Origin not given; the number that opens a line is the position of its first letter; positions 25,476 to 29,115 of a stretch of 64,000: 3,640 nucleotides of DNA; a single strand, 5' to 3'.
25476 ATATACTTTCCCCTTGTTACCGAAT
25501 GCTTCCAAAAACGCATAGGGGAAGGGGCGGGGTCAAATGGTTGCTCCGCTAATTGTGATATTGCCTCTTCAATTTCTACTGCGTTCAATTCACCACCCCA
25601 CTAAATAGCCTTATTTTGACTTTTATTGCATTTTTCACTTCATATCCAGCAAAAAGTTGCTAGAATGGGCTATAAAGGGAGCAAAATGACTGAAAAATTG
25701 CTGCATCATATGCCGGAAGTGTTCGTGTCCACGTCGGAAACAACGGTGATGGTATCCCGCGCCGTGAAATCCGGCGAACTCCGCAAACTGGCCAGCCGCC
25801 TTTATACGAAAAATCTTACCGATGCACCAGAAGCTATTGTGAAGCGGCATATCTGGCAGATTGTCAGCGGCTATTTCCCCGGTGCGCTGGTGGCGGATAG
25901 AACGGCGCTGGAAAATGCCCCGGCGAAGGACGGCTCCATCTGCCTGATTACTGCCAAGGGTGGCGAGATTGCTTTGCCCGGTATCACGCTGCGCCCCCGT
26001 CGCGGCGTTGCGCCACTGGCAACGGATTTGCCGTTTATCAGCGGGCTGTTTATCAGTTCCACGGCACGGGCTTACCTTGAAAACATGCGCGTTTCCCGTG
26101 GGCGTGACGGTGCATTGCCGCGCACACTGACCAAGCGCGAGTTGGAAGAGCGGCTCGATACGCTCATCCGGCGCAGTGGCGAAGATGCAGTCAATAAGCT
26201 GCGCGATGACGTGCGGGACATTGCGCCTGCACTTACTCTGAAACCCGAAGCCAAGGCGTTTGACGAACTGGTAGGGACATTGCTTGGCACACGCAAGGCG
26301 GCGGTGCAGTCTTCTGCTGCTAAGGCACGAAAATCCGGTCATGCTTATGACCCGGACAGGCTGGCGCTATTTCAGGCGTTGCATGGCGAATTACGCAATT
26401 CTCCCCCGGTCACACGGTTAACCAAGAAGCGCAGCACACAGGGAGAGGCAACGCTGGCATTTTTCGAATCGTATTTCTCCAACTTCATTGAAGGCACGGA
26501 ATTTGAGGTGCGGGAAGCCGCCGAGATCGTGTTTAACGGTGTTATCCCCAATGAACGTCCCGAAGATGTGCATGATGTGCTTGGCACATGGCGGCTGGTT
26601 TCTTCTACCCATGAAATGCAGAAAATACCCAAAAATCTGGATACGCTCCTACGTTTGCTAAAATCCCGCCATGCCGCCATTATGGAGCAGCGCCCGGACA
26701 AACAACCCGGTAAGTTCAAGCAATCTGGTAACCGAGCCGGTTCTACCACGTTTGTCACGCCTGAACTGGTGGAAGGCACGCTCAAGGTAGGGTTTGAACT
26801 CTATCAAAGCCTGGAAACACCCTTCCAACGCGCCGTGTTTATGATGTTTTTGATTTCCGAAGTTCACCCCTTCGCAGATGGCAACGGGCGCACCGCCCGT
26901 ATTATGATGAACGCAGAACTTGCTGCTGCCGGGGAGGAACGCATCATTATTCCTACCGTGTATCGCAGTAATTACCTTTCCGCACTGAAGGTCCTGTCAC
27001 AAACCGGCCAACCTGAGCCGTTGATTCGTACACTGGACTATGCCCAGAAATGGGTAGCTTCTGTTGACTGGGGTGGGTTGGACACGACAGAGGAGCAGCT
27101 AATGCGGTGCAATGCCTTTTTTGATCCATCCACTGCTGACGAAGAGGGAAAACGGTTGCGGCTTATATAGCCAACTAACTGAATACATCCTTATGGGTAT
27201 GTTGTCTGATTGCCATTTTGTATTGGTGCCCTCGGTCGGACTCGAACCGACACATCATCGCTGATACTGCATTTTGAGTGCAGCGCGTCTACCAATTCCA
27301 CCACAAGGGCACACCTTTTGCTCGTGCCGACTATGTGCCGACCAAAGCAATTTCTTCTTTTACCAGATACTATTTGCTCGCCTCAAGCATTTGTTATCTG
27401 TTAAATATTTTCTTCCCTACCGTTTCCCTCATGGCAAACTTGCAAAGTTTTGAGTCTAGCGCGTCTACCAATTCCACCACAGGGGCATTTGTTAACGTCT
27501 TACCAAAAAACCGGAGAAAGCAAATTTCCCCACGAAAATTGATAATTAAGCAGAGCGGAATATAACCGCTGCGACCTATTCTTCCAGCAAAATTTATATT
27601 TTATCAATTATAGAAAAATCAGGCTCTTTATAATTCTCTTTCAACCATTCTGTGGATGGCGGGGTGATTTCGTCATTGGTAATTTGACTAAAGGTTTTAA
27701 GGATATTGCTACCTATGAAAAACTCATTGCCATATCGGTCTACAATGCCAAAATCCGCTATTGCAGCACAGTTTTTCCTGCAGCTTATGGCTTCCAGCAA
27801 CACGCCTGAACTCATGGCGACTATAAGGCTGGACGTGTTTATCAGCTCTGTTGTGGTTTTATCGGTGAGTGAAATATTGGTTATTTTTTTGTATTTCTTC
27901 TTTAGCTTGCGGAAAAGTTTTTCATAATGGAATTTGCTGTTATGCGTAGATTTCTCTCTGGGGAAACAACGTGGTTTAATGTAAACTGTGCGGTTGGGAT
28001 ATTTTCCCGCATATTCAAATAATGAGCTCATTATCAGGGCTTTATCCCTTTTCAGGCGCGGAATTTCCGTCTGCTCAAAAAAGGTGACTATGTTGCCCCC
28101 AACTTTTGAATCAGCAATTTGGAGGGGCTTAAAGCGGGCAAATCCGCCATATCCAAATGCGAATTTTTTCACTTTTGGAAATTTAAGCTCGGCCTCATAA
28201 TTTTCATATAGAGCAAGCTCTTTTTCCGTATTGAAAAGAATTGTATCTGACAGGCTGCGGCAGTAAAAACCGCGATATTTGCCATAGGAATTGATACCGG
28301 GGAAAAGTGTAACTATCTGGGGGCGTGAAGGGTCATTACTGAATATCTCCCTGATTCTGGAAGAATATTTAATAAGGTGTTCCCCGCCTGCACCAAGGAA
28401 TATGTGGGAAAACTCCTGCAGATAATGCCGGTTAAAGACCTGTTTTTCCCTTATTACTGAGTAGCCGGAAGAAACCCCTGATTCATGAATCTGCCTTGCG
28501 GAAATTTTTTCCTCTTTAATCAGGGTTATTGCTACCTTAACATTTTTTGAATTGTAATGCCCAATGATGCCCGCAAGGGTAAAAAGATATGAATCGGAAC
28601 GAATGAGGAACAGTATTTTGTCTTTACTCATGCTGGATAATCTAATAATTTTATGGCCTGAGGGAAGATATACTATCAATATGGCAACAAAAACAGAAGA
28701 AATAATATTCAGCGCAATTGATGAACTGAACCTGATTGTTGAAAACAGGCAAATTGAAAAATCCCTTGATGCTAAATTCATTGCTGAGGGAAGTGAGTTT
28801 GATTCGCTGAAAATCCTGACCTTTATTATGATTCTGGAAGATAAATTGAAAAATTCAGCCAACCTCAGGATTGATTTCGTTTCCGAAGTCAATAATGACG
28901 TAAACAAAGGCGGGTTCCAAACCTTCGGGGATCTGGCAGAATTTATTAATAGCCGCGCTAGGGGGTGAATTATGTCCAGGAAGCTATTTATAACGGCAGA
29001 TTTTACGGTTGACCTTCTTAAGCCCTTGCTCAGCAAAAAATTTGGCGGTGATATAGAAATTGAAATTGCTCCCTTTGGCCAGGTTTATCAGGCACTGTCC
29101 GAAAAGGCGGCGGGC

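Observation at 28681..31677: ACP - FkbH - 339-aa trio directly upstream of neuB: a predicted ACP-tethered C3 (glyceryl-type) donor without any PKS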

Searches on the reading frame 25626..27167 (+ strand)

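Call 9: search_protein_families(library=pfam, proteins=[window:25626-27167:+], max_evalue=0.001)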
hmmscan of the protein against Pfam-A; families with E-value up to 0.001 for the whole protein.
window:25626-27167:+ (514 aa): 1 family
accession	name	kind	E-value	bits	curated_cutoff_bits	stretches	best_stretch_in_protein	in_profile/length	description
PF02661.23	Fic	-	6.2e-14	53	24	1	343-431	5-92/93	Fic/DOC family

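Call 100: search_protein_families(library=padloc, proteins=[window:25626-27167:+], max_evalue=0.001)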
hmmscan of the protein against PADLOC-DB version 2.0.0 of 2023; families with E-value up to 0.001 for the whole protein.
window:25626-27167:+ (514 aa): 9 families
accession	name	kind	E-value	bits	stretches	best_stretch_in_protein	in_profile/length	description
PDLC03963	SoFic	-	1.4e-17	62.1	1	277-452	56-230/361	-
PDLC04836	PDC-S04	-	3.4e-17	60.4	1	282-475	30-228/244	-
PDLC04837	PDC-S04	-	1.9e-13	48.3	1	283-478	31-228/234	-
PDLC04840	PDC-S04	-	1.1e-09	36.4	1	282-455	16-197/227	-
PDLC04966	PDC-S24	-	9.5e-06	22.7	1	398-443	302-349/497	-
PDLC04838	PDC-S04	-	1e-05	23.4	1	401-471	131-199/209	-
PDLC04839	PDC-S04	-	1.8e-05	22.5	1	413-454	140-183/205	-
PDLC04842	PDC-S04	-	0.00028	18.7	1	412-455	110-153/202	-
PDLC04841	PDC-S04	-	0.00077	17.2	0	362-455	161-251/292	-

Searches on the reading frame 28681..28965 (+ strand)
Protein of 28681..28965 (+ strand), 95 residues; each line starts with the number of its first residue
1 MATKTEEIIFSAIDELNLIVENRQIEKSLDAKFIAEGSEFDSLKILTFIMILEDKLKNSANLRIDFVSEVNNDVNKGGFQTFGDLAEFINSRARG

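Call 6: search_protein_families(library=pfam, proteins=[window:28681-28965:+], max_evalue=0.01)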
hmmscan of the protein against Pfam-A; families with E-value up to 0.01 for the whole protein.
window:28681-28965:+ (95 aa): 0 families

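Call 7: search_protein_families(library=ncbifam, proteins=[window:28681-28965:+], max_evalue=0.01)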
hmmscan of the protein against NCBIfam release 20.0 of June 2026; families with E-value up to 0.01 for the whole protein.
window:28681-28965:+ (95 aa): 0 families

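Call 20: search_solved_structures(query=window:28681-28965:+, max_evalue=10, show_alignments=2)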
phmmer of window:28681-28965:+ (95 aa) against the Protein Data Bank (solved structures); distinct sequences matched with E-value up to 10: 0.

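Call 43: search_solved_structures(query=A2, max_evalue=10, show_alignments=1)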
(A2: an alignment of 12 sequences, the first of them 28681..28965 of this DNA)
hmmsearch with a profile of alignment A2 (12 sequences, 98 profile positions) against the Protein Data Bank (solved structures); distinct sequences matched with E-value up to 10: 30.
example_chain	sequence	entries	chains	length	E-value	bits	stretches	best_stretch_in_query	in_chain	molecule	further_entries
2l4b_A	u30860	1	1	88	0.0093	19.3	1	25-61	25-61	Acyl carrier protein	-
6cxt_A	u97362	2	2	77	0.011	19.2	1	15-92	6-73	Alpha/beta hydrolase fold protein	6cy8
4bpg_A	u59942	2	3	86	0.052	16.9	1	22-59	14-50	D-ALANINE--POLY(PHOSPHORIBITOL) LIGASE SUBUNIT 2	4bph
1dv5_A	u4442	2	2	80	0.067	16.6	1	10-57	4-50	APO-D-ALANYL CARRIER PROTEIN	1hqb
9xgl_A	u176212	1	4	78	0.078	16.4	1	21-61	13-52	D-alanyl carrier protein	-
8jfg_G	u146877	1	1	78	0.093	16.1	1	26-59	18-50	Acyl carrier protein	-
8jfn_B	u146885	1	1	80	0.095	16.1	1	25-59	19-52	Acyl carrier protein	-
2lki_A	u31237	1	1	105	0.099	16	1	31-58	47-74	Putative uncharacterized protein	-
8jfi_G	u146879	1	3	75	0.1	16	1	28-59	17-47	Acyl carrier protein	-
4zjb_G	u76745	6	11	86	0.1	16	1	22-59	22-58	Acyl carrier protein | Acyl carrier protein,Acyl carrier protein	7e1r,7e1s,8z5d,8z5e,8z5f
8jfh_E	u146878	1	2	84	0.1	16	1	23-59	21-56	Acyl carrier protein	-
5h9g_A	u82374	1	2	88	0.12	15.8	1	22-59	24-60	Acyl carrier protein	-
8jf2_F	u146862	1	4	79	0.13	15.7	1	28-59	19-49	D-alanyl carrier protein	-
6bug_A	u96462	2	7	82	0.13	15.6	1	28-59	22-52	D-alanyl carrier protein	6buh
2ehs_A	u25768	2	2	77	0.26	14.7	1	31-59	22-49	Acyl carrier protein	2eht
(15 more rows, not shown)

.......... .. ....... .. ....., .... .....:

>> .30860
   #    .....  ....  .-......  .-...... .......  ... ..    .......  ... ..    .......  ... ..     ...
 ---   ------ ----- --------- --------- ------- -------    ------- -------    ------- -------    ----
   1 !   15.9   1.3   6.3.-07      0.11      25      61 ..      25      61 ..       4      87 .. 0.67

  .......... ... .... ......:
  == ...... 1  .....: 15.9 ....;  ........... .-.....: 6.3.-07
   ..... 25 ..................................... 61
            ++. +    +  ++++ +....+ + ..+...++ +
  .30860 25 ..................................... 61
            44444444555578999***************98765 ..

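Call 44: search_protein_families(library=pfam, alignment_id=A2, max_evalue=1)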
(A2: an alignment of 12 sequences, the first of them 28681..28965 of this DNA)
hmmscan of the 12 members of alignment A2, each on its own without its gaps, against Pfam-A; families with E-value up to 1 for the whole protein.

A. member 1, window:28681-28965:+ (95 aa): 0 families

B. families by the number of members that match (of 12 scanned): 4 families
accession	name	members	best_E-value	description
PF20786.2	DUF6840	1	0.02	Family of unknown function (DUF6840)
PF01933.23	CofD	1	0.13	2-phospho-L-lactate transferase CofD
PF09587.15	PGA_cap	1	0.16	Bacterial capsule synthesis protein PGA_cap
PF15661.10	CF222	1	0.32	C6orf222, uncharacterised family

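Call 66: find_homologous_proteins(query=A2, max_evalue=0.001)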
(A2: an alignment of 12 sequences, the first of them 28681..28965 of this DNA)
Query A2 (12 sequences) (95 aa, profile of the alignment): 30 proteins with E <= 0.001 among 741 candidates.
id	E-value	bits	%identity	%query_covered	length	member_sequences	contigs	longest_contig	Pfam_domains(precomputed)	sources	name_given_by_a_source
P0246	1.8e-27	113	25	88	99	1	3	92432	-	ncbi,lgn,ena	-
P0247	2.2e-27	113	25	93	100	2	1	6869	-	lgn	-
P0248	3.2e-27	112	26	88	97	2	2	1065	-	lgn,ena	-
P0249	2.2e-26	110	24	93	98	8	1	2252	-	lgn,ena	-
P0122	8.5e-26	108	100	100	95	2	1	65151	-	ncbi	-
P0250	1.3e-25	107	35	88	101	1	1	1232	-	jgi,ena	jgi:D-alanine--poly(phosphoribitol) ligase subunit 2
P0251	1.3e-24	104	32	94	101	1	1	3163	-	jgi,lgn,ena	-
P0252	2.1e-24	103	-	-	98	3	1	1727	-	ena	-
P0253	4.9e-23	99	26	93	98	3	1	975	-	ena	-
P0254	5.2e-23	99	34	86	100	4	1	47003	-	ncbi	-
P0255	1.3e-22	97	27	88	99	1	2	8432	-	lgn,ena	-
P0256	3.4e-22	96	54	25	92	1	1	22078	-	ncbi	-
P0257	7.4e-22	95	26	92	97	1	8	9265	-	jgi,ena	-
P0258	1.1e-21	95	27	92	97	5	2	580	-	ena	-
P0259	1.1e-21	95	26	93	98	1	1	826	-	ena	-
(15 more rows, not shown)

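Call 69: search_solved_structures(query=A5, max_evalue=1)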
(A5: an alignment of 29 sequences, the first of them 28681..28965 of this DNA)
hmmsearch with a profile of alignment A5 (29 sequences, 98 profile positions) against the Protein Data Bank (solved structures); distinct sequences matched with E-value up to 1: 49.
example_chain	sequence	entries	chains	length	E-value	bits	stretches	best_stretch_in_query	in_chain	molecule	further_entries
2lki_A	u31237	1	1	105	0.001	22.4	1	27-96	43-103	Putative uncharacterized protein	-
2l4b_A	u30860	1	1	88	0.0011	22.3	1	21-62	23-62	Acyl carrier protein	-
6bug_A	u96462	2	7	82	0.0016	21.8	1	19-59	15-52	D-alanyl carrier protein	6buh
8jf2_F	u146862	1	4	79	0.0019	21.6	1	24-59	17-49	D-alanyl carrier protein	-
6cxt_A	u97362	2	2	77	0.0022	21.3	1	11-60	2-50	Alpha/beta hydrolase fold protein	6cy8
4bpg_A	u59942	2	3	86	0.0045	20.4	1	18-59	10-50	D-ALANINE--POLY(PHOSPHORIBITOL) LIGASE SUBUNIT 2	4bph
1dv5_A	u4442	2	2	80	0.01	19.2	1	9-57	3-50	APO-D-ALANYL CARRIER PROTEIN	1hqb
4bpf_A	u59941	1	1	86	0.072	16.5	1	18-59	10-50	D-ALANINE--POLY(PHOSPHORIBITOL) LIGASE SUBUNIT 2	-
3gzl_A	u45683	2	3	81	0.082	16.3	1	18-68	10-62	Acyl carrier protein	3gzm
2fq0_A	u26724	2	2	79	0.085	16.3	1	37-68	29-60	acyl carrier protein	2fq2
9xgl_A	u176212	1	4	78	0.097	16.1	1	18-63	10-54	D-alanyl carrier protein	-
4zjb_G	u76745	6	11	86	0.12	15.8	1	11-60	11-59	Acyl carrier protein | Acyl carrier protein,Acyl carrier protein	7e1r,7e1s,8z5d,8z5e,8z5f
7ar7_T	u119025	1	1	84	0.12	15.8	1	15-62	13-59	Acyl carrier protein 1, mitochondrial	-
7r49_H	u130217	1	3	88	0.12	15.8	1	26-61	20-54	D-alanyl carrier protein 1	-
8jfh_E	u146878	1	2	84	0.12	15.8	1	11-60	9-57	Acyl carrier protein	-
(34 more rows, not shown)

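Call 74: predict_structure(alignment_id=A5)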
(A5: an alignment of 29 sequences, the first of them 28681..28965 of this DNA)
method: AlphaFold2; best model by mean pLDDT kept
length: 95 residues; sequences in the alignment: 29
mean_pLDDT: 85.2   pTM: 0.78
mean pLDDT of the five models: 85.2, 84.9, 84.4, 82.7, 82.5
residues with pLDDT >= 90: 39; 70-90: 46; 50-70: 10; < 50: 0
segments of 3 or more residues with pLDDT < 50: none
pLDDT, mean of each block of 10 residues (from residue 1): 85 92 85 85 89 93 83 69 91 79
secondary structure, 60 per line:
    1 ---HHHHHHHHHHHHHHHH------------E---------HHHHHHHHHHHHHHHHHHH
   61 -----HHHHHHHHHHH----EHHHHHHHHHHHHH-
elements in order: H4-19 H42-60 H66-76 H82-94

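Call 78: fold_search(model_id=the predicted structure, library=pdb)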
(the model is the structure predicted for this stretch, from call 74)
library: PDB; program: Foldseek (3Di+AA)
matches with E <= 10: 65; with E <= 0.001: 0
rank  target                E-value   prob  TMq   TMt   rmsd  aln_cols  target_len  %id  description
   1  6lvu_A                1.5e-01  0.92  0.53  0.61   3.9        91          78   23  Crystal structure of apo acyl carrier protein from Thermotoga maritima (released 2020-04-22)
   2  3lmo                  1.7e-01  0.95  0.59  0.60   3.3       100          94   16  Crystal Structure of specialized acyl carrier protein (RPA2022) from Rhodopseudomonas palustris, Northeast Structural Ge (released 2010-02-16)
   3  8f5i_A                2.2e-01  0.95  0.61  0.63   3.1       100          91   14  SARS-CoV-2 S2 helix epitope scaffold bound by antibody DH1057.1 (released 2023-10-11)
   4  7bvc_P                2.8e-01  0.85  0.52  0.54   4.1        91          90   20  Cryo-EM structure of Mycobacterium smegmatis arabinosyltransferase EmbA-EmbB-AcpM2 in complex with ethambutol (released 2020-04-29)
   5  2x2b                  4.0e-01  0.87  0.54  0.65   4.1        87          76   26  Crystal structure of malonyl-ACP (acyl carrier protein) from Bacillus subtilis (released 2010-03-16)
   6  7rlt_A                5.1e-01  0.80  0.56  0.12   3.7        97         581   14  Structure of ligand-free ALDH1L1 (10-formyltetrahydrofolate dehydrogenase) (released 2022-01-12)
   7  8z5e_C                5.4e-01  0.77  0.52  0.61   4.2        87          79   23  Crystal structure of beta-ketoacyl-ACP synthase FabF K336A in complex with octanoyl-ACP from Helicobacter pylori (released 2024-10-09)
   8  9bwd_O                6.9e-01  0.66  0.55  0.61   4.2        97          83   13  Cryo-EM structure of respiratory supercomplex I (released 2025-08-06)
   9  8ud1_1U               8.8e-01  0.54  0.53  0.57   4.6        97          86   18  High resolution in-situ structure of complex I in respiratory supercomplex (composite) (released 2024-06-19)
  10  8e73_AC               1.0e+00  0.47  0.51  0.56   4.0        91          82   18  Vigna radiata supercomplex I+III2 (full bridge) (released 2023-01-11)
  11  2n50_MODEL_1_A        1.1e+00  0.38  0.48  0.55   4.9        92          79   20  Novel Structural Components Contribute to the High Thermal Stability of Acyl Carrier Protein from Enterococcus (released 2015-12-09)
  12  8olt_T                1.2e+00  0.35  0.47  0.54   4.1        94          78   14  Mitochondrial complex I from Mus musculus in the active state bound with piericidin A (released 2023-08-09)
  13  5wze_D                1.2e+00  0.21  0.32  0.09   6.9        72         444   12  The structure of Pseudomonas aeruginosa aminopeptidase PepP (released 2018-01-17)
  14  8z5e_F                1.3e+00  0.54  0.52  0.60   4.2        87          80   23  Crystal structure of beta-ketoacyl-ACP synthase FabF K336A in complex with octanoyl-ACP from Helicobacter pylori (released 2024-10-09)
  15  9f5x_r                1.3e+00  0.35  0.49  0.52   4.6        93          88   18  Structure of the Chlamydomonas reinhardtii respiratory supercomplex I1 III2 IV2 (released 2025-03-12)
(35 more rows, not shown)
